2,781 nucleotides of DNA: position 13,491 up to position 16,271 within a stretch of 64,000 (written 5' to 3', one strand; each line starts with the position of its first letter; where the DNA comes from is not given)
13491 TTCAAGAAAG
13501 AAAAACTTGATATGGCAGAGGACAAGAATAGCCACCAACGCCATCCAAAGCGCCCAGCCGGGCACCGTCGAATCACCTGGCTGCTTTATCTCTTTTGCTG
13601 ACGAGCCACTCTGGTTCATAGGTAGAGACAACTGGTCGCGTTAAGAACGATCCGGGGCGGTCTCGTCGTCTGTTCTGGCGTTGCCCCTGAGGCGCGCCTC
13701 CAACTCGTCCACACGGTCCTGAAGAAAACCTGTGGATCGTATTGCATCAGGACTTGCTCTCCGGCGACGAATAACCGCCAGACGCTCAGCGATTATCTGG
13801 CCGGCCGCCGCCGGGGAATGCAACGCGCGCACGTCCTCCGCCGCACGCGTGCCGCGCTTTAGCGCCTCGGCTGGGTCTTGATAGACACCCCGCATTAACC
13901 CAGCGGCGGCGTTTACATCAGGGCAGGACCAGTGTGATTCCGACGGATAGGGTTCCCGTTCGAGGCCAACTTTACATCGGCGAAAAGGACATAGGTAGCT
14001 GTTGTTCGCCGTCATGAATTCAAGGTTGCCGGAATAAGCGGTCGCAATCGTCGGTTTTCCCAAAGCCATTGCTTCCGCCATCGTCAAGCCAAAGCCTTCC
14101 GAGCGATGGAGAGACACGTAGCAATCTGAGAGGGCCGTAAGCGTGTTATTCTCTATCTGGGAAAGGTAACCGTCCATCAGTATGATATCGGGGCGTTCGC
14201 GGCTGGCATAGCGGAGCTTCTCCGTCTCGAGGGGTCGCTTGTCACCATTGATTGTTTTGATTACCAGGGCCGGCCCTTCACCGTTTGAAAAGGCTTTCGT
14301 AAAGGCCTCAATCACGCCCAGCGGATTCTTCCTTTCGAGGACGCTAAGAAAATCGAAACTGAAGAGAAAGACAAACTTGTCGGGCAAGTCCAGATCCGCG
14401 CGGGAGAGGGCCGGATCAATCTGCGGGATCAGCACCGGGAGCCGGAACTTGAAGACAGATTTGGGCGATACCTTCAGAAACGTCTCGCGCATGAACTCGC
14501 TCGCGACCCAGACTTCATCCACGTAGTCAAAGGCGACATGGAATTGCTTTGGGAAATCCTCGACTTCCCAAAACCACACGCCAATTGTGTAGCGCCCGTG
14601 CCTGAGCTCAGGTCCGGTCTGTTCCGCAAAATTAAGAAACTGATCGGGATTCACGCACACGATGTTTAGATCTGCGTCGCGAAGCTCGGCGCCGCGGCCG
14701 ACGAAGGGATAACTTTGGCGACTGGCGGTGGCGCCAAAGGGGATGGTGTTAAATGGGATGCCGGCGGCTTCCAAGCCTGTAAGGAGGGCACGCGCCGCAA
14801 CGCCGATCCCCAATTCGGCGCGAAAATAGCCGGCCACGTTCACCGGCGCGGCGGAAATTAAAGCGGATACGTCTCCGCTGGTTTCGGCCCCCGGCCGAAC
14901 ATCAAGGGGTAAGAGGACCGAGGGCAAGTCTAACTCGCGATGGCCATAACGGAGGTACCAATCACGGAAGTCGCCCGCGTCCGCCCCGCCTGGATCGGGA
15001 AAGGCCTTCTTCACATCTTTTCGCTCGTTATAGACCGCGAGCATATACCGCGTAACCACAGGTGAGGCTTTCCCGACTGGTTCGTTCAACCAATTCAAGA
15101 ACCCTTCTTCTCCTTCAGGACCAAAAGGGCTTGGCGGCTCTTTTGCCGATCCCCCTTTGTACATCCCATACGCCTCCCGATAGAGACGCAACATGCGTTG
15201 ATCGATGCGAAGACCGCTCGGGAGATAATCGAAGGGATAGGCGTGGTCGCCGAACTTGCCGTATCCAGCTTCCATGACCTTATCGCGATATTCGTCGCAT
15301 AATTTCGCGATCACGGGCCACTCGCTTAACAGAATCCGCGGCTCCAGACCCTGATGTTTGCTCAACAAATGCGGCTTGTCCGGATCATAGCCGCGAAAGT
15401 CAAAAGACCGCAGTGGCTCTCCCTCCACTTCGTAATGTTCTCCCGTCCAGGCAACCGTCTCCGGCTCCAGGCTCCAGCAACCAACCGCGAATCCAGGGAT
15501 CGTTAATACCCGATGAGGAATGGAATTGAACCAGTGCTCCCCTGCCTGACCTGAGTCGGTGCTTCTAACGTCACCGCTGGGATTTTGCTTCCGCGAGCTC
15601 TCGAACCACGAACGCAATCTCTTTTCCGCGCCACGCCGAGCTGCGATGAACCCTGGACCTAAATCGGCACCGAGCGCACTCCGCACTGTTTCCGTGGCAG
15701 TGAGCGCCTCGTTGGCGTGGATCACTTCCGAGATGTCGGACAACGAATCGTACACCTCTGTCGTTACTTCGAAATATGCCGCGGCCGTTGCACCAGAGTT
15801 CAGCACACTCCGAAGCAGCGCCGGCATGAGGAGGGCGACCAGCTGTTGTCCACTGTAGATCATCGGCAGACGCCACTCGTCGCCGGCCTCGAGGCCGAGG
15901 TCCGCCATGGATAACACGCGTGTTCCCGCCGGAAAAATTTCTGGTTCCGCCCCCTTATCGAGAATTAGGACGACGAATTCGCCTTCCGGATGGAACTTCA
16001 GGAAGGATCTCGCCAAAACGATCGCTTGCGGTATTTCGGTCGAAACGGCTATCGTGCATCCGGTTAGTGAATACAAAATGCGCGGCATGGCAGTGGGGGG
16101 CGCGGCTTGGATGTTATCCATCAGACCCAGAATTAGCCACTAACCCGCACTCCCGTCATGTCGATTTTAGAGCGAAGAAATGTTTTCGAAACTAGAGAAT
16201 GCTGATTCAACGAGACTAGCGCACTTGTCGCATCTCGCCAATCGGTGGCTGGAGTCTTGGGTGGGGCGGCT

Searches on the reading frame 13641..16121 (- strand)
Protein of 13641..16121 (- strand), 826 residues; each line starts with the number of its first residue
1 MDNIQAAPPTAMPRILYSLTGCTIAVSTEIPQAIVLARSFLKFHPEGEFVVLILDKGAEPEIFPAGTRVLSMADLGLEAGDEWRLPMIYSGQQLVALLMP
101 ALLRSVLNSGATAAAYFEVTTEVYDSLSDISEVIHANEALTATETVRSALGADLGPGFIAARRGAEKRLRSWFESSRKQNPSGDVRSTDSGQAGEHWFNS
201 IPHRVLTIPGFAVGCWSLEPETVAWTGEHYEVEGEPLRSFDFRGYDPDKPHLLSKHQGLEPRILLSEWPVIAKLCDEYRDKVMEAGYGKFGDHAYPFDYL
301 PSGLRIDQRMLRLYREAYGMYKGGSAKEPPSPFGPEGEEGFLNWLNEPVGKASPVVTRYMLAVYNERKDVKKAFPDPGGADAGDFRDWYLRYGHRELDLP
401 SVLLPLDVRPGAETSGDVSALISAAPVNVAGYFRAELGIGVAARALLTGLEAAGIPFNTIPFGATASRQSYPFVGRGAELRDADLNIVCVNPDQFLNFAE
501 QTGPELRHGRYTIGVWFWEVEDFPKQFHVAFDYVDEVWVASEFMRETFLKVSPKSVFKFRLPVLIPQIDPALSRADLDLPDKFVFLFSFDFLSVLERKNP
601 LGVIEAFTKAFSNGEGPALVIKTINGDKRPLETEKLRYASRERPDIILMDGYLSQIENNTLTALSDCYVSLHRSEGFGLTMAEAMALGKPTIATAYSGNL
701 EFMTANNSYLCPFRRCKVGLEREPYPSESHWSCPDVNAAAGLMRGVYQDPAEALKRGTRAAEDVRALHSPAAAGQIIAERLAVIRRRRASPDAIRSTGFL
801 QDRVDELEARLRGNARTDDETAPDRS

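Call 12: search_protein_families(library=pfam, proteins=[window:13641-16121:-], max_evalue=0.001)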
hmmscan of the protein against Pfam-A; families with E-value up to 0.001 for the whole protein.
window:13641-16121:- (826 aa): 3 families
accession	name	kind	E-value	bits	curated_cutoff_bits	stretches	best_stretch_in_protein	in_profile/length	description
PF00534.26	Glycos_transf_1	-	9.9e-13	48.4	26.4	1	595-710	25-139/172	Glycosyl transferases group 1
PF13692.12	Glyco_trans_1_4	-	2.1e-08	35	27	1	623-712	37-125/142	Glycosyl transferases group 1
PF20706.3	GT4-conflict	-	0.00018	21.1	26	1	664-766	281-374/385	Family 4 Glycosyltransferase in conflict systems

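Call 71: search_protein_families(library=ncbifam, proteins=[window:13641-16121:-], max_evalue=0.001)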
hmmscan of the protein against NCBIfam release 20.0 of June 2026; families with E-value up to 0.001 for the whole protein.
window:13641-16121:- (826 aa): 4 families
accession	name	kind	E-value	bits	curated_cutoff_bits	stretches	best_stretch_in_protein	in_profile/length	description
TIGR04047.1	MSMEG_0565_glyc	hypoth_equivalog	1.6e-05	24.1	259.85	1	596-708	204-320/373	MSMEG_0565 family glycosyltransferase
TIGR02470.1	sucr_synth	equivalog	7.7e-05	21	810.4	1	667-708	646-687/784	sucrose synthase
TIGR03999.1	thiol_BshA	equivalog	0.00012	21.2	273.7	1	647-712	257-321/375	N-acetyl-alpha-D-glucosaminyl L-malate synthase BshA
TIGR03088.1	stp2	hypoth_equivalog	0.00057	19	409.05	1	660-707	268-315/374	TIGR03088 family PEP-CTERM/XrtA system glycosyltransferase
